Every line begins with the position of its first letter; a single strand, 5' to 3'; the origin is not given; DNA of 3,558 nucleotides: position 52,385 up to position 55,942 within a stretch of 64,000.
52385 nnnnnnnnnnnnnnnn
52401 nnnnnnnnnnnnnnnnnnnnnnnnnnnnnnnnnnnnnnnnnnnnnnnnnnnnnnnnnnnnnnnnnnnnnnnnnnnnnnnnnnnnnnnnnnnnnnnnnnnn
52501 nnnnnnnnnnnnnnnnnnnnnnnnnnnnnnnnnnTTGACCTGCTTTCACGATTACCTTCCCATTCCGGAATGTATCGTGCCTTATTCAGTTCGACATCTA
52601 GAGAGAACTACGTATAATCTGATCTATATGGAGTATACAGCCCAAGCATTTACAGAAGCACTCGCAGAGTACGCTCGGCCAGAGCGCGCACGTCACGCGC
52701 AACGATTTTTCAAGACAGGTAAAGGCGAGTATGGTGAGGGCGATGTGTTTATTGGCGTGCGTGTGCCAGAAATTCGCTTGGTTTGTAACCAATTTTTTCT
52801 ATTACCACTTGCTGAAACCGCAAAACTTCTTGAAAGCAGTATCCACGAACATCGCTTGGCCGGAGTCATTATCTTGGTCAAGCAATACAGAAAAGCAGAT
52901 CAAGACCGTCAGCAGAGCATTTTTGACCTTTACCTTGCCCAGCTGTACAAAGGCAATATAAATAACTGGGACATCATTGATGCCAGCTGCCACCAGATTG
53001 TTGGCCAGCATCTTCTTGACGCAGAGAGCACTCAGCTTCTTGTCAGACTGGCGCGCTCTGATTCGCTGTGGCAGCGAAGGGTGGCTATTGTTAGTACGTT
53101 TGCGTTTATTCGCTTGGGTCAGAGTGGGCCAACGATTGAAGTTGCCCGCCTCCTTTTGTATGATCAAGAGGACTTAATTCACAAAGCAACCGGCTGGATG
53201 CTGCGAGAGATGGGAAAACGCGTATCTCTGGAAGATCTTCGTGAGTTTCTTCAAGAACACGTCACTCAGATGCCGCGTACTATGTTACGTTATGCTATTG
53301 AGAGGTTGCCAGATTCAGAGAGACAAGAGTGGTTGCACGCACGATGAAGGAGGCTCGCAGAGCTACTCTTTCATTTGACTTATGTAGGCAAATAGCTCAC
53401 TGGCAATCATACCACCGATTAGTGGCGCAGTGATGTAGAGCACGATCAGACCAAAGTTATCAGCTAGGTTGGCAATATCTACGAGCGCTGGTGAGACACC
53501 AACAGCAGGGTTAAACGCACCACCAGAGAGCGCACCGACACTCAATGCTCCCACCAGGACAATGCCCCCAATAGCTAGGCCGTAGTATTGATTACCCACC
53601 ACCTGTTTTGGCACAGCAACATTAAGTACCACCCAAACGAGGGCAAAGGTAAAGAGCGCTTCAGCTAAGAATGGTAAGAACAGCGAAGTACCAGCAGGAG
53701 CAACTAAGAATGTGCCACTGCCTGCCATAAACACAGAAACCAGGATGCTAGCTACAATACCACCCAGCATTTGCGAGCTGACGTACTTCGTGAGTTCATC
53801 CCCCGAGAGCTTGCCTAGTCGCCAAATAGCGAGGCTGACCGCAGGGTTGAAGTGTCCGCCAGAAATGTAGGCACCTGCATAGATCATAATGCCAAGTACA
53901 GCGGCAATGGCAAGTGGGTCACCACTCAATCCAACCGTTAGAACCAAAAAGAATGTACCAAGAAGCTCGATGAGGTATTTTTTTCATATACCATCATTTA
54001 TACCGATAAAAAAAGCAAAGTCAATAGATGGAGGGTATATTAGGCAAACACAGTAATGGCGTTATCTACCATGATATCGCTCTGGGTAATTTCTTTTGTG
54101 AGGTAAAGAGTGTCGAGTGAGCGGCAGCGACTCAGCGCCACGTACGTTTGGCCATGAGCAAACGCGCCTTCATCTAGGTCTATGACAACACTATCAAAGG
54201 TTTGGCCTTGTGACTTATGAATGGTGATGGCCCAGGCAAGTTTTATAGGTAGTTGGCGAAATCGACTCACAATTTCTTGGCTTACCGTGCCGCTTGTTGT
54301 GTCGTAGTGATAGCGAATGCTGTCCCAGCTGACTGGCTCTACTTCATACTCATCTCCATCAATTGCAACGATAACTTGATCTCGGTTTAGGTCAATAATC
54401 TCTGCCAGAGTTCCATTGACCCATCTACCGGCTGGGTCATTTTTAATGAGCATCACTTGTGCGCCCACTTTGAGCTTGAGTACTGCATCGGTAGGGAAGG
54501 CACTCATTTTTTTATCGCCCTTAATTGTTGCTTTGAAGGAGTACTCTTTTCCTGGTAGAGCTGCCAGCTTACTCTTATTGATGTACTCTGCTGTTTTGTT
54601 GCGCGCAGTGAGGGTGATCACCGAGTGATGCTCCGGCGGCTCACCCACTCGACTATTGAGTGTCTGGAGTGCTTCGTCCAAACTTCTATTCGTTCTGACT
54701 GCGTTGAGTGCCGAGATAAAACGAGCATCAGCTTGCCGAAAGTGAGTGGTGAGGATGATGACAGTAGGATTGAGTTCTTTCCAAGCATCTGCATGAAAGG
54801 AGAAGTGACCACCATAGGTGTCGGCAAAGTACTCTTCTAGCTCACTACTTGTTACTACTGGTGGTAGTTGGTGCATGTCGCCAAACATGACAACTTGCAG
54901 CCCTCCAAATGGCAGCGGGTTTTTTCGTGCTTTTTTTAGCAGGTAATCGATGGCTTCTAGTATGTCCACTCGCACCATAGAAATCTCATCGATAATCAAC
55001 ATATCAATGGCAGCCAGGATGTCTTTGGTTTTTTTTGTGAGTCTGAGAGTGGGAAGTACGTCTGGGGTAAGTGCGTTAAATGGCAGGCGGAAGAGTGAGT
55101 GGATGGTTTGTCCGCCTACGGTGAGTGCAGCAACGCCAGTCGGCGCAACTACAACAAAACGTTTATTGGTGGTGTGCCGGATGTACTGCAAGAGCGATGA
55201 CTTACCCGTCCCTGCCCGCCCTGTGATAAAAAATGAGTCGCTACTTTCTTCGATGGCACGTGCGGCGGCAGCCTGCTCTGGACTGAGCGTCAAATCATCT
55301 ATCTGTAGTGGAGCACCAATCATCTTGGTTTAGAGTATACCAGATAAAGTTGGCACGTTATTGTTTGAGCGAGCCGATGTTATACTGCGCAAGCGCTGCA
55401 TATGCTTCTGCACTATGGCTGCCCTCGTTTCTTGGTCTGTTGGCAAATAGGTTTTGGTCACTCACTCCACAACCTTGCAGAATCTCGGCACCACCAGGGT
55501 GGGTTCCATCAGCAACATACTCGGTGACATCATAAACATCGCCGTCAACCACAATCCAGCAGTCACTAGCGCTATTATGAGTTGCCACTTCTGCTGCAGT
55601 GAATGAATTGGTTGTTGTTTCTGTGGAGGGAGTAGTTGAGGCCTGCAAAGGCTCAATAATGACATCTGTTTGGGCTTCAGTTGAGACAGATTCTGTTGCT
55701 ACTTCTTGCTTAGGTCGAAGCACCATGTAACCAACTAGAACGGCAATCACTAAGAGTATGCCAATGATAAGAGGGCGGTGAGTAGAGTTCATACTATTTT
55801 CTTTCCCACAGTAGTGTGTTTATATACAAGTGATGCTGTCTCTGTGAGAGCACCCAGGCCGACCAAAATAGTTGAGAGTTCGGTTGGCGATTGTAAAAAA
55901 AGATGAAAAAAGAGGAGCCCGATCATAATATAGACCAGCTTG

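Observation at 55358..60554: Copper-handling operon with unusual redox partners: ArsR-TRASH regulator, CopA, CcdA-cupredoxin fusion, CopZ, YedZ-like di-heme protein and cytochrome b5-domain protein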

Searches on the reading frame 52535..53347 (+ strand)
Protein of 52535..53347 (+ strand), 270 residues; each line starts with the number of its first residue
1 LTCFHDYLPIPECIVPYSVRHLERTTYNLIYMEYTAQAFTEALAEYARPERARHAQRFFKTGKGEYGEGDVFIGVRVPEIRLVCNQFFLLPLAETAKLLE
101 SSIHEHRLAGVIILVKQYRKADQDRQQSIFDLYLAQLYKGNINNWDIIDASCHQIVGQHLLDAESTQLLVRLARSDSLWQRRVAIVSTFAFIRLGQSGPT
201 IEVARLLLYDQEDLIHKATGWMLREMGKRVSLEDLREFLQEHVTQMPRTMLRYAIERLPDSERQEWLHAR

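Call 3: search_protein_families(library=pfam, proteins=[window:52535-53347:+], max_evalue=0.01)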
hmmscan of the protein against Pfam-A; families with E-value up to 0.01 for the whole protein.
window:52535-53347:+ (270 aa): 1 family
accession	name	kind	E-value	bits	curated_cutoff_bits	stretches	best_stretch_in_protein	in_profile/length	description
PF08713.17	DNA_alkylation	-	2.4e-56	191.2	21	1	41-258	3-213/213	DNA alkylation repair enzyme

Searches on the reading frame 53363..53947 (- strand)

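Call 3: search_protein_families(library=pfam, proteins=[window:53363-53947:-], max_evalue=0.01)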
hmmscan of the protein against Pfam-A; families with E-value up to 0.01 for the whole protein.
window:53363-53947:- (194 aa): 1 family
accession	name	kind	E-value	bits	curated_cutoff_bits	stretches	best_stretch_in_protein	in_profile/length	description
PF00230.25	MIP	-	5.2e-27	95.5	25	1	11-183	47-219/222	Major intrinsic protein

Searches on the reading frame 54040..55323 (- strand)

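Call 3: search_protein_families(library=pfam, proteins=[window:54040-55323:-], max_evalue=0.01)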
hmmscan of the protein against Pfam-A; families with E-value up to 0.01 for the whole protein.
window:54040-55323:- (427 aa): 13 families
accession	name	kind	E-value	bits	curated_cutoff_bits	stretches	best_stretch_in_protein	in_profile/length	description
PF05970.20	PIF1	-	1.2e-33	117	25.9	1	13-200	2-192/223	PIF1-like helicase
PF13604.12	AAA_30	-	4.6e-18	66.1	27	1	12-167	1-142/191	AAA domain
PF13245.12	AAA_19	-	1.1e-11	45.5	25.1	1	26-156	9-132/134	AAA domain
PF21530.3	Pif1_2B_dom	-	7.8e-07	29.2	23.9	1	277-312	11-47/47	DNA helicase Pif1, 2B domain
PF01443.25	Viral_helicase1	-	9.6e-07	29.3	21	1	344-402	161-222/228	Viral superfamily 1 RNA helicase core domain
PF13401.12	AAA_22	-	2e-06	28.6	27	1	30-148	7-122/130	AAA domain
PF13538.12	UvrD_C_2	-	2.8e-06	27.5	27.4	1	362-401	1-46/52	UvrD-like helicase C-terminal domain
PF02689.20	Herpes_Helicase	-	7.4e-06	24.7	27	1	364-408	731-776/808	Helicase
PF13191.12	AAA_16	-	8.6e-05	23.5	32.6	1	21-65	17-61/167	AAA ATPase domain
PF13086.12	AAA_11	-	0.00019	21.8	27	0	136-159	233-256/257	AAA domain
PF07728.20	AAA_5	-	0.0027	18.1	22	0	31-60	2-32/139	AAA domain (dynein-related subfamily)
PF02562.22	PhoH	-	0.0027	17.7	27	0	14-57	6-53/205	PhoH-like protein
PF13479.12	AAA_24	-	0.0099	16.2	27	0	30-134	4-93/195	AAA domain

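Call 4: search_protein_families(library=ncbifam, proteins=[window:54040-55323:-], max_evalue=0.01)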
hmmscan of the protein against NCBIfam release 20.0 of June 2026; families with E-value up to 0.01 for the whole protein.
window:54040-55323:- (427 aa): 9 families
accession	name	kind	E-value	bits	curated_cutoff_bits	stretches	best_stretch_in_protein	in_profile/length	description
TIGR01448.2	helicase_RecD2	equivalog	8.7e-24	83.7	500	2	10-157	314-451/713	SF1B family DNA helicase RecD2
TIGR02768.1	TraA_Ti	equivalog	6.4e-21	74.3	590.45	2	270-411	603-718/751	Ti-type conjugative transfer relaxase TraA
TIGR01447.1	recD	equivalog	1.3e-17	63.6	310.15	2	23-210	158-370/597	exodeoxyribonuclease V subunit alpha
NF010464.0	PRK13889.1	subfamily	5.2e-16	57.7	1015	1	10-416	344-710/992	conjugal transfer relaxase TraA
NF008127.0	PRK10875.1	equivalog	1.2e-07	30.6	671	1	297-419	481-602/619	exodeoxyribonuclease V subunit alpha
NF010402.0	PRK13826.1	subfamily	1.3e-07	29.9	1317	1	279-408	629-737/1102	Dtr system oriT relaxase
NF047389.1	ATPase_Sll1717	subfamily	4.8e-05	22.7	75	1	22-68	24-70/454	P-loop ATPase, Sll1717 family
TIGR00376.1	TIGR00376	hypoth_equivalog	0.0019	16.7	348.9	0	101-164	359-410/639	IGHMBP2 family helicase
NF010263.0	PRK13709.1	equivalog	0.0043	14.3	2212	0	324-401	1356-1436/1752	conjugative transfer relaxase/helicase TraI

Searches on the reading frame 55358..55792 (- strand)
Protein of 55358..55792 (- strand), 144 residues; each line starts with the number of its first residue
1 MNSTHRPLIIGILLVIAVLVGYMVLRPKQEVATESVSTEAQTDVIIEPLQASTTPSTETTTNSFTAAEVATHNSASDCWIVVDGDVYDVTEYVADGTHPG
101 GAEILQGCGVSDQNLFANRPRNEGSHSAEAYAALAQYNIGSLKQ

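Call 3: search_protein_families(library=pfam, proteins=[window:55358-55792:-], max_evalue=0.01)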
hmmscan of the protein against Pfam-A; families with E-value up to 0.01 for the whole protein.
window:55358-55792:- (144 aa): 1 family
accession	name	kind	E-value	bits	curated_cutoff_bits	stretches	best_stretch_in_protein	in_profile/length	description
PF00173.33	Cyt-b5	-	4.9e-13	49.4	23.7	1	65-142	1-73/74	Cytochrome b5-like Heme/Steroid binding domain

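Call 4: search_protein_families(library=ncbifam, proteins=[window:55358-55792:-], max_evalue=0.01)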
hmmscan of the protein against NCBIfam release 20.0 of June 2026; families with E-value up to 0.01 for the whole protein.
window:55358-55792:- (144 aa): 2 families
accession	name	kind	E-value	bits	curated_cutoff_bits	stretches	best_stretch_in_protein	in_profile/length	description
TIGR03593.1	yidC_nterm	equivalog_domain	0.00083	19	58.25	1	8-90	4-86/363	membrane protein insertase YidC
NF002356.0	PRK01318.2-3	equivalog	0.001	17.5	460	1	8-77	5-75/627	membrane protein insertase YidC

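Call 20: find_encoding_contigs(protein=window:55358-55792:-, flank=8000, max_places=6)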
Protein window:55358-55792:- (144 aa): 2 contigs read that carry it; 2 places shown.
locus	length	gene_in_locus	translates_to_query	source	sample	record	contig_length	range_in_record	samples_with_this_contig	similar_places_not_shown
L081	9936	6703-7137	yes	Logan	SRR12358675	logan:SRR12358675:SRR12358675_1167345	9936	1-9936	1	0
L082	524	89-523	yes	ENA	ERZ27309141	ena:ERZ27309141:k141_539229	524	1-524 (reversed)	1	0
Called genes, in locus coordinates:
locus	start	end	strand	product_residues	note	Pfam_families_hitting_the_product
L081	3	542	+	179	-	?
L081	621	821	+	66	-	-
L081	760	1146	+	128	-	-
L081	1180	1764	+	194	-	-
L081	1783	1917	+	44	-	-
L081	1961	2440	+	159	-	PF01022:HTH_5, PF12840:HTH_20, PF04945:YHS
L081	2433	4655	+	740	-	PF00403:HMA, PF00122:E1-E2_ATPase, PF00702:Hydrolase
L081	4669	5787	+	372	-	PF13386:DsbD_2, PF13473:Cupredoxin_1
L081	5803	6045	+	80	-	PF00403:HMA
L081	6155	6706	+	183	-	PF01794:Ferric_reduct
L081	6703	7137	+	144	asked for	PF00173:Cyt-b5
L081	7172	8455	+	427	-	PF02689:Herpes_Helicase (faint), PF05970:PIF1, PF13604:AAA_30, PF13245:AAA_19, PF13401:AAA_22 (weak), PF01443:Viral_helicase1 (faint), PF21530:Pif1_2B_dom (weak), PF13538:UvrD_C_2 (weak)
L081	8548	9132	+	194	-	PF00230:MIP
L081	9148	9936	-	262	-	?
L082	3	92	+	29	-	?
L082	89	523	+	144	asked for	PF00173:Cyt-b5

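Call 24: find_homologous_proteins(query=window:55358-55792:-)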
Query window:55358-55792:- (144 aa): 13 proteins with E <= 0.001 among 54 candidates.
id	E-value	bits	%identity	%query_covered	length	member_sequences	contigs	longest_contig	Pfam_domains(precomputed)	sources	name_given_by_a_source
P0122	3.9e-73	261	100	85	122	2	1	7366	PF00173.34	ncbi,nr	ncbi:hypothetical protein KC686_03085 [Candidatus Woesebacteria bacterium]|nr:hypothetical protein [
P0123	2.9e-17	81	42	67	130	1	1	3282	PF00173.34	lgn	-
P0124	2.2e-16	78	47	63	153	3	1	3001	PF00173.34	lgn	-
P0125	1.6e-12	65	37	94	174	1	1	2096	PF00173.34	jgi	-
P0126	1.2e-9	56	43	58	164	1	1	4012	PF00173.34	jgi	-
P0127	1.7e-7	49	42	56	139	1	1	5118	PF00173.34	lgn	-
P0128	2.4e-7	49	51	34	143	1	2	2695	PF00173.34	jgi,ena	-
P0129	9.2e-7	47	51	34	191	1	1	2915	PF00173.34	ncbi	-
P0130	1.4e-6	46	61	28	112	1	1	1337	PF00173.34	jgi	jgi:cytochrome b involved in lipid metabolism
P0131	4.1e-6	45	37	56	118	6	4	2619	PF00173.34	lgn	-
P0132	5.8e-6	44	37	56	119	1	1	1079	PF00173.34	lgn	-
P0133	1.3e-5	43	39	56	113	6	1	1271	PF00173.34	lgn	-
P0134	1.7e-5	43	51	30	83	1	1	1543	PF00173.34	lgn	-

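Call 25: find_encoding_contigs(protein=P0123, flank=5000, max_places=3)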
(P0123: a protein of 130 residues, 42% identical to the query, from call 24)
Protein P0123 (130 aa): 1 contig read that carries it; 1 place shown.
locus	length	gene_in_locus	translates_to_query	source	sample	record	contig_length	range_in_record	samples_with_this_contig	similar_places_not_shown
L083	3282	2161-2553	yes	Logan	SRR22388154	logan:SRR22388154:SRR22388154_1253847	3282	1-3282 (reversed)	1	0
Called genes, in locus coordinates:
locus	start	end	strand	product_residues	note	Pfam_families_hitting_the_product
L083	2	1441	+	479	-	?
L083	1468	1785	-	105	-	-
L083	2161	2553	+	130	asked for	PF00173:Cyt-b5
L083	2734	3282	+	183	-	?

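Call 26: find_encoding_contigs(protein=P0124, flank=5000, max_places=3)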
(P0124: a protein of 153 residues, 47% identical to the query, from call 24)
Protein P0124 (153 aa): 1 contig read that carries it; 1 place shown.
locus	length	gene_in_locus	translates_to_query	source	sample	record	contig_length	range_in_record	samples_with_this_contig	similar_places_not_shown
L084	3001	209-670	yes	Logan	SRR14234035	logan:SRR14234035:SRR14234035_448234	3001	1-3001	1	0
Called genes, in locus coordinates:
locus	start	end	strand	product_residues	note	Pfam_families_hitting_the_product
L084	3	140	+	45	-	?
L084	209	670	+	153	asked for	PF00173:Cyt-b5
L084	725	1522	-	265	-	PF01145:Band_7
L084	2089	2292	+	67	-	-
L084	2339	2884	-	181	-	PF05958:tRNA_U5-meth_tr, PF02475:TRM5-TYW2_MTfase (weak), PF03602:Cons_hypoth95, PF13847:Methyltransf_31 (weak)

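Call 27: find_encoding_contigs(protein=P0125, flank=5000, max_places=3)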
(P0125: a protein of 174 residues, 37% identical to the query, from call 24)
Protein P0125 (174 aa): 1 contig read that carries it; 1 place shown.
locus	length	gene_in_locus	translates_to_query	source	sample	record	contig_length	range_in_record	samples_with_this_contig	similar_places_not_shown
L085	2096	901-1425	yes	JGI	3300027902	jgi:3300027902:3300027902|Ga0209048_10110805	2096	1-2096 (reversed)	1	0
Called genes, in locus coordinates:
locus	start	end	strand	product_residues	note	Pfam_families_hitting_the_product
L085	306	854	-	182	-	-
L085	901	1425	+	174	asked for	PF00173:Cyt-b5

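Call 28: find_encoding_contigs(protein=P0126, flank=5000, max_places=3)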
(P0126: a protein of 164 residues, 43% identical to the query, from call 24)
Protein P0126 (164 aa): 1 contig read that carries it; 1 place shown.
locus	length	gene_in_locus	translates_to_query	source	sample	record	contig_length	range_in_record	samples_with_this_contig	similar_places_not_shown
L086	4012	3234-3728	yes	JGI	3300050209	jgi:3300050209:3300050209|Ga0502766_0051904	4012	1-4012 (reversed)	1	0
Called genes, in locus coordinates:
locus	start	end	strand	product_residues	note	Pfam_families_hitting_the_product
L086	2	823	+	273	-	?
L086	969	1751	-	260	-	PF00106:adh_short, PF08659:KR, PF13561:adh_short_C2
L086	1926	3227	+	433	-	PF01794:Ferric_reduct, PF08022:FAD_binding_8, PF00175:NAD_binding_1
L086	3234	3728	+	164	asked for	PF00173:Cyt-b5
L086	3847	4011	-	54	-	?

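Call 29: find_encoding_contigs(protein=P0127, flank=5000, max_places=3)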
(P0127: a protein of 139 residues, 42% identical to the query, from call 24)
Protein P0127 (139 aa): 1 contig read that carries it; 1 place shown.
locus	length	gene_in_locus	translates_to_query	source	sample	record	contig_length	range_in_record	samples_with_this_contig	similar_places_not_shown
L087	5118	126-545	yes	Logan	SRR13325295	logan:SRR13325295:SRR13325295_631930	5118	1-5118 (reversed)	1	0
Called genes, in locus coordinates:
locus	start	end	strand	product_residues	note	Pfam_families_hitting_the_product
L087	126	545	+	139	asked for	PF00173:Cyt-b5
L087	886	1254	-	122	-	-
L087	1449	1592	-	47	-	PF00639:Rotamase (faint)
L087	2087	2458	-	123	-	PF18131:KN17_SH3 (weak), PF25088:GPKOW_C (weak), PF25092:SH3_KIN17_C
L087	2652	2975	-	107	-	-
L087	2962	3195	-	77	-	PF10357:WH_KIN17 (weak)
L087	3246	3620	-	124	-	PF25095:C2H2-zf_KIN17, PF10357:WH_KIN17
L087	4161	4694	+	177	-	-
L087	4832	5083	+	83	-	PF10265:Miga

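Call 65: search_solved_structures(query=window:55358-55792:-, max_evalue=0.01, show_alignments=2)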
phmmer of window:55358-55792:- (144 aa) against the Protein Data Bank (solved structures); distinct sequences matched with E-value up to 0.01: 53.
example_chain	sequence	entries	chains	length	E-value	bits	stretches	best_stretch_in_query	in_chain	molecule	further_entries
1cxy_A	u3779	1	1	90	5.2e-12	49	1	57-143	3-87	CYTOCHROME B5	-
3ner_A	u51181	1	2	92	3.8e-10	43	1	57-142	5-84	Cytochrome b5 type B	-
3ks0_A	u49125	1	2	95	7.4e-09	38.8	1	64-107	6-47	Cytochrome b2, mitochondrial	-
1eue_A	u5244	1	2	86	9.4e-09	38.5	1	64-142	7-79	CYTOCHROME B5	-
3mus_A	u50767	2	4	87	1e-08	38.4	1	64-142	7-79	Cytochrome b5 type B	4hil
1b5m_A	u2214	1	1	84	1.1e-08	38.3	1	64-142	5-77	CYTOCHROME B5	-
1awp_A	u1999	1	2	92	1.4e-08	37.9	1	63-142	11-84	CYTOCHROME B5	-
2ibj_A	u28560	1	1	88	2.7e-08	37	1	62-142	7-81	Cytochrome b5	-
1icc_A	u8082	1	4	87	3.2e-08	36.7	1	64-142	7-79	CYTOCHROME B5 OUTER MITOCHONDRIAL MEMBRANE ISOFORM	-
1x3x_A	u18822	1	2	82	3.5e-08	36.6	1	63-111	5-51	Cytochrome b5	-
2i89_A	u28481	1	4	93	4.6e-08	36.2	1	62-141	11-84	Cytochrome b5 type B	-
1sze_A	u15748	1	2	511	4.9e-08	36.2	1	59-107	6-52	Cytochrome b2, mitochondrial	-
1lco_A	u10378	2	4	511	4.9e-08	36.1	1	59-107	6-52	L-LACTATE DEHYDROGENASE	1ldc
1szf_A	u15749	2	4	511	4.9e-08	36.1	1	59-107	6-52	Cytochrome b2, mitochondrial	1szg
2oz0_A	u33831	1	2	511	4.9e-08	36.1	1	59-107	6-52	Cytochrome b2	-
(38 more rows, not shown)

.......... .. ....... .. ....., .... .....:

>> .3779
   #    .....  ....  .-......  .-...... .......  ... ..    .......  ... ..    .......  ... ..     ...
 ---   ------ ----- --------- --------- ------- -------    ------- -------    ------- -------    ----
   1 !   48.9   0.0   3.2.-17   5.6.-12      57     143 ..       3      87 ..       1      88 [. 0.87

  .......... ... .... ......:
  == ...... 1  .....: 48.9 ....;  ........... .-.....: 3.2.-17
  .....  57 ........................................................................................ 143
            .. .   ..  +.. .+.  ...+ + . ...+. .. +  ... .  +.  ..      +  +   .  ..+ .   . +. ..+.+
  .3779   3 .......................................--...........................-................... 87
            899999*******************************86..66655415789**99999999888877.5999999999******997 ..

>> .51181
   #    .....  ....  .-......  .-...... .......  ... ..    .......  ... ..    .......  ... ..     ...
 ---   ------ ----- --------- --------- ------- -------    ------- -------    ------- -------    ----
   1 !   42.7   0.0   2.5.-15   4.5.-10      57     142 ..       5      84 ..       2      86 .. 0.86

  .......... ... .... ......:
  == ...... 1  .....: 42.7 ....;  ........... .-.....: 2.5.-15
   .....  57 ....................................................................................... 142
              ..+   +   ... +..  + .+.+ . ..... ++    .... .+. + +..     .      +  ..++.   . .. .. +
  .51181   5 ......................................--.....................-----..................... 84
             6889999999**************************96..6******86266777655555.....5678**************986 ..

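Call 90: search_dna_similar(query=window:55358-55792:-, collection=plasmids, mode=protein, max_evalue=0.001, max_rows=20)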
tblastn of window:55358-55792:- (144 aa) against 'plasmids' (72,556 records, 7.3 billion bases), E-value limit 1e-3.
No match.
